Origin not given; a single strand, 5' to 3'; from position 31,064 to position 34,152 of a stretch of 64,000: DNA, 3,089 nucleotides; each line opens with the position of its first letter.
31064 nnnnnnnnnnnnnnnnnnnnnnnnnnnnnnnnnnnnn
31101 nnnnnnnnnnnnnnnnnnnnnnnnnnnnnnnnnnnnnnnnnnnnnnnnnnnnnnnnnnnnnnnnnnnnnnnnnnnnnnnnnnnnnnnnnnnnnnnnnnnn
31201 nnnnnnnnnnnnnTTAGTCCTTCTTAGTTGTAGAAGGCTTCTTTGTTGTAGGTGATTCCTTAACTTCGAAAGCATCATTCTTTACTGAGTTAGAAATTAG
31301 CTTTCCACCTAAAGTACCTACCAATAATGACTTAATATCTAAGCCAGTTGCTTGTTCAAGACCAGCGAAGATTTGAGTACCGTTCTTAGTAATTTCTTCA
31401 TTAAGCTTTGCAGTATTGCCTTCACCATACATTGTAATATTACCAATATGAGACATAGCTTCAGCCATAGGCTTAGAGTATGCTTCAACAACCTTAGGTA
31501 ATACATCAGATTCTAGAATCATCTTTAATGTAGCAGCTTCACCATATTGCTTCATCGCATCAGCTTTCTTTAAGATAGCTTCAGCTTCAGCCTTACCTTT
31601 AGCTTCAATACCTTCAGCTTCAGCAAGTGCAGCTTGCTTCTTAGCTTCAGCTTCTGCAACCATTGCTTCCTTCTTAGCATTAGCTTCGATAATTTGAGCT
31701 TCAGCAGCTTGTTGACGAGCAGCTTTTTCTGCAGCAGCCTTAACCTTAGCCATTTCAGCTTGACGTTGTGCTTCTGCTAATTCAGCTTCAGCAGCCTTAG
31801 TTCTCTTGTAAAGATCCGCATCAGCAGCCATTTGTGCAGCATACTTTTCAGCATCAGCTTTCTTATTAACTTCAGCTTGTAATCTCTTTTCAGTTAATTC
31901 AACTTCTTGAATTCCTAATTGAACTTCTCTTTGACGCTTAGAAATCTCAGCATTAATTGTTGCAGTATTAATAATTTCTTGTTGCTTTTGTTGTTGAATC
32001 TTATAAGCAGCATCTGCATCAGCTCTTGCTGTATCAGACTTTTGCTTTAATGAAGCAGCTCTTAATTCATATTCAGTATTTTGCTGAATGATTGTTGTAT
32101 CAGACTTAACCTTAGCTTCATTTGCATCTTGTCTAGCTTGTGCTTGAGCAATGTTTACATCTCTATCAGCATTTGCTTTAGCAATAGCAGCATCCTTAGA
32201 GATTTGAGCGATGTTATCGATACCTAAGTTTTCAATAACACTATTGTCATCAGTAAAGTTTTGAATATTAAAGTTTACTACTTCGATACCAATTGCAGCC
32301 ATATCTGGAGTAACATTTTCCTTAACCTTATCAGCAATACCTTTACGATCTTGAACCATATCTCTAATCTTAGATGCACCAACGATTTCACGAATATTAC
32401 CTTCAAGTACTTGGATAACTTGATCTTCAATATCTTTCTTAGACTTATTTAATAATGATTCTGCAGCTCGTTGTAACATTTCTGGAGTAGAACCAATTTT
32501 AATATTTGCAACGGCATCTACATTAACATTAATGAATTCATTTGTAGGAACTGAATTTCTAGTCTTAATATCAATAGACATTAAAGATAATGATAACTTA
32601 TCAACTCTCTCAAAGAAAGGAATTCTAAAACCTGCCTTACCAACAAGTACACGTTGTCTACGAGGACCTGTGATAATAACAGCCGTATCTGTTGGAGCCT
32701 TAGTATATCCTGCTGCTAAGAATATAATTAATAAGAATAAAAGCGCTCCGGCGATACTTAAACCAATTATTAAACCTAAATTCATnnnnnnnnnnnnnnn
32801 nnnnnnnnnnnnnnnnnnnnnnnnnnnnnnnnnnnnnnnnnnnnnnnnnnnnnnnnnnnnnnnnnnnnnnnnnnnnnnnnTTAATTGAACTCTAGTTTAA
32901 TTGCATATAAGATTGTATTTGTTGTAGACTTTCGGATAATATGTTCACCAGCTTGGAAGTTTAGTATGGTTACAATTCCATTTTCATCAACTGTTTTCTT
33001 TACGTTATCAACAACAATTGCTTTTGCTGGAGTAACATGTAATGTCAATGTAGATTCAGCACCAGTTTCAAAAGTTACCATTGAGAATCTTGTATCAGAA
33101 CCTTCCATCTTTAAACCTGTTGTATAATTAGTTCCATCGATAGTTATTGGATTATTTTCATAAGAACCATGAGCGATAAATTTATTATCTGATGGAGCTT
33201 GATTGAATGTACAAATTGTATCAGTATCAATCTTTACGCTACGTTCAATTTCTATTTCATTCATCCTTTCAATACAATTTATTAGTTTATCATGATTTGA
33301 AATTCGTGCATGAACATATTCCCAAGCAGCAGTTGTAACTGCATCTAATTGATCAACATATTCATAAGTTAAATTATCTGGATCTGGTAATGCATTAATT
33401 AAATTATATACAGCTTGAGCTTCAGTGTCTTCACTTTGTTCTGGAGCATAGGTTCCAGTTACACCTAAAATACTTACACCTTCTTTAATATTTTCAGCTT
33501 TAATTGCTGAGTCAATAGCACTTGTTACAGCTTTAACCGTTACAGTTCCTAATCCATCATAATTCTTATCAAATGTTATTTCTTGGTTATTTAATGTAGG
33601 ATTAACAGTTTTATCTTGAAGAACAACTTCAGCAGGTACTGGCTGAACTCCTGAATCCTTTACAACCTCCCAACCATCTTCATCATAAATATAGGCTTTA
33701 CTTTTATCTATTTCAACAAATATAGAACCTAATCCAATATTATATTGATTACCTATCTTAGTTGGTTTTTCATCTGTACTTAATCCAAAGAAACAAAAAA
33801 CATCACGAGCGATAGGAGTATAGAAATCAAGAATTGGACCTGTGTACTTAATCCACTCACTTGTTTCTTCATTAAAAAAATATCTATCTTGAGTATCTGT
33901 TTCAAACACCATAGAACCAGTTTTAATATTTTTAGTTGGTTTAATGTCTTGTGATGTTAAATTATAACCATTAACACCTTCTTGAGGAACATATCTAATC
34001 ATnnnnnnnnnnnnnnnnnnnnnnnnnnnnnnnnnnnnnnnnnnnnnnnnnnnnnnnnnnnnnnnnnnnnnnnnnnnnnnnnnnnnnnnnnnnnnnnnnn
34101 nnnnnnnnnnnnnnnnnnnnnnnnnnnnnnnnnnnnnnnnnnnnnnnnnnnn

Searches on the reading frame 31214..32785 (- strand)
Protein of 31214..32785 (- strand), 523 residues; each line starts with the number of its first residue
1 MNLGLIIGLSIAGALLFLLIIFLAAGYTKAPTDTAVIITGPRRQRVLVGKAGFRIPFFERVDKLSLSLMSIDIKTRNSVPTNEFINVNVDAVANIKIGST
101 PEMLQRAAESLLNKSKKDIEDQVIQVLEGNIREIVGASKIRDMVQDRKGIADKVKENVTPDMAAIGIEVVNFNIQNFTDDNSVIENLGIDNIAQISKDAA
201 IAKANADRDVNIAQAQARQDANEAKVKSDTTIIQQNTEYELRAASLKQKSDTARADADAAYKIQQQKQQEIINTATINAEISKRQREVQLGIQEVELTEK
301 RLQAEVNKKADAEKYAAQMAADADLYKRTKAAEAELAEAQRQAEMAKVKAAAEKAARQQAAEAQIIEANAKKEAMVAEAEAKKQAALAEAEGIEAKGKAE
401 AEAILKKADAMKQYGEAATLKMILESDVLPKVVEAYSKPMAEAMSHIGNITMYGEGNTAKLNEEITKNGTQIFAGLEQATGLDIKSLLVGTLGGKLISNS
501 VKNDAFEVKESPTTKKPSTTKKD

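Call 14: search_protein_families(library=phrogs, proteins=[window:31214-32785:-], max_evalue=0.001)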
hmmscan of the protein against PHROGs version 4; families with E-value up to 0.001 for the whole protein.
window:31214-32785:- (523 aa): 1 family
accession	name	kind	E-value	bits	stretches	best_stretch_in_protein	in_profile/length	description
phrog_200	-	other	4.4e-09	36.9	1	9-237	83-330/379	lipoprotein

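Call 15: search_protein_families(library=pfam, proteins=[window:31214-32785:-], max_evalue=0.001)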
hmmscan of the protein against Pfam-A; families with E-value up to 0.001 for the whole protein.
window:31214-32785:- (523 aa): 3 families
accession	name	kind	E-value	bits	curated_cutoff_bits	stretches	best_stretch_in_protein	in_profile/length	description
PF01145.31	Band_7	-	5.7e-25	88.8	23.6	1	35-207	9-175/176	SPFH domain / Band 7 family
PF15975.10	Flot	-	0.00037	21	27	1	378-463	1-86/124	Flotillin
PF13421.11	Band_7_1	-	0.00056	20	24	1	81-183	93-199/211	SPFH domain-Band 7 family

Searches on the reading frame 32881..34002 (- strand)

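Call 14: search_protein_families(library=phrogs, proteins=[window:32881-34002:-], max_evalue=0.001)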
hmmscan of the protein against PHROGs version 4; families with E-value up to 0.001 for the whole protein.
window:32881-34002:- (373 aa): 0 families

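Call 15: search_protein_families(library=pfam, proteins=[window:32881-34002:-], max_evalue=0.001)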
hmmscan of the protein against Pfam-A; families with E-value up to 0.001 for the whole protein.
window:32881-34002:- (373 aa): 1 family
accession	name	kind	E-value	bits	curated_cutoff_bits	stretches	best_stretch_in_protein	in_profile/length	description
PF18283.7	CBM77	-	1.2e-12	48.5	25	1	262-366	3-107/108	Carbohydrate binding module 77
